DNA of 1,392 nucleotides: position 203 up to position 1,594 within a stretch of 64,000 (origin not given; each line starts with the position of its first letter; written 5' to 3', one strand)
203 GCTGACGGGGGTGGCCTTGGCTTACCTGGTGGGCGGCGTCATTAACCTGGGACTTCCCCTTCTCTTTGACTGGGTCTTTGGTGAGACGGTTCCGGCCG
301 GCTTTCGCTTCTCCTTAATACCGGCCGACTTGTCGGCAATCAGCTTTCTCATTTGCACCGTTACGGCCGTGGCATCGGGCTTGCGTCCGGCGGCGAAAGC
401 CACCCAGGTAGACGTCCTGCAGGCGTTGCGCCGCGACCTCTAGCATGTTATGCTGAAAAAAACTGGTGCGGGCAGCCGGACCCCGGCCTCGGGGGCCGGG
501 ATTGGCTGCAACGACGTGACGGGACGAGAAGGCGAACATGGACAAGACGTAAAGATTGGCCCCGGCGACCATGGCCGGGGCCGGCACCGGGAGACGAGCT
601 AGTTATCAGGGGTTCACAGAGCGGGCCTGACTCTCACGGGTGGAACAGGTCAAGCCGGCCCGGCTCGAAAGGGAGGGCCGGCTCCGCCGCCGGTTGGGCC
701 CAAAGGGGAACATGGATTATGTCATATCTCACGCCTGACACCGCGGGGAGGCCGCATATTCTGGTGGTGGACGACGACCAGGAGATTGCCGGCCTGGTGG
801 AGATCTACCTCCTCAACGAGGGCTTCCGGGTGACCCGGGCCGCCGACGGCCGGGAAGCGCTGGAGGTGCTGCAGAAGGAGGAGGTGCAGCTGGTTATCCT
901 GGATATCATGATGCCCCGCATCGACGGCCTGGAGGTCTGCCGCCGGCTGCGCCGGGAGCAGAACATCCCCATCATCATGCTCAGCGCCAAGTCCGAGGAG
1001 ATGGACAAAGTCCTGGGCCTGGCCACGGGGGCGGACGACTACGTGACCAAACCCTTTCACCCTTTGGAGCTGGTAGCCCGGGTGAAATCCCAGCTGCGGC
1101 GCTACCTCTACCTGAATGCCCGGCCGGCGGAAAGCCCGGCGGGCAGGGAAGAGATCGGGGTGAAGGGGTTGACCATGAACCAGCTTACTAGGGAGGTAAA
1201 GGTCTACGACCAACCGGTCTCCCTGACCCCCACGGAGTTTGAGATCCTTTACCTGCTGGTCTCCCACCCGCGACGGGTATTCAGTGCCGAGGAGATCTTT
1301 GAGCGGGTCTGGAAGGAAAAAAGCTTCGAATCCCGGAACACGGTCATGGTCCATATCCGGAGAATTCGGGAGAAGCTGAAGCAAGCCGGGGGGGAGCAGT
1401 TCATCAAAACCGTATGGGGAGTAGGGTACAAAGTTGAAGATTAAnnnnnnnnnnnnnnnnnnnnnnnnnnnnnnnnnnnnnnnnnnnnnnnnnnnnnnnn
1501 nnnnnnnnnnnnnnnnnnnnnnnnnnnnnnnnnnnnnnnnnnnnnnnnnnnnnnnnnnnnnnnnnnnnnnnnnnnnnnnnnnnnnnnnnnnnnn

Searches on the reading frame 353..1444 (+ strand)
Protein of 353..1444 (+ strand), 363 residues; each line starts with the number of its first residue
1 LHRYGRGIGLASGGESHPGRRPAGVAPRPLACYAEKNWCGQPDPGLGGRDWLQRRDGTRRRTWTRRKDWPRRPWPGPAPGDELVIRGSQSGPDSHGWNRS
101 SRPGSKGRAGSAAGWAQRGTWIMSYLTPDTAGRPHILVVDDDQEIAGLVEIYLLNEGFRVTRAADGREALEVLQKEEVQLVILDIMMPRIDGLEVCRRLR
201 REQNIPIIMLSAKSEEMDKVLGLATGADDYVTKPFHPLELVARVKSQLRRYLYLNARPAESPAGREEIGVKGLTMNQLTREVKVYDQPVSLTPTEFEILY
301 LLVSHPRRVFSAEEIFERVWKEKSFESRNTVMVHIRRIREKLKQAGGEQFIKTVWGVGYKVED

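Call 57: search_protein_families(library=pfam, proteins=[window:353-1444:+], max_evalue=0.00001)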
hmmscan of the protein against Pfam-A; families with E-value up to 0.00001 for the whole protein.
window:353-1444:+ (363 aa): 2 families
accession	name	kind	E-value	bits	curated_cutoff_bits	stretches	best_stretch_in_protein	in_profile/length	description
PF00072.30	Response_reg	-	4.5e-32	111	30.2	1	136-245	1-111/111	Response regulator receiver domain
PF00486.34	Trans_reg_C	-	2.4e-27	95.3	26.2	1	287-360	2-76/77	Transcriptional regulatory protein, C terminal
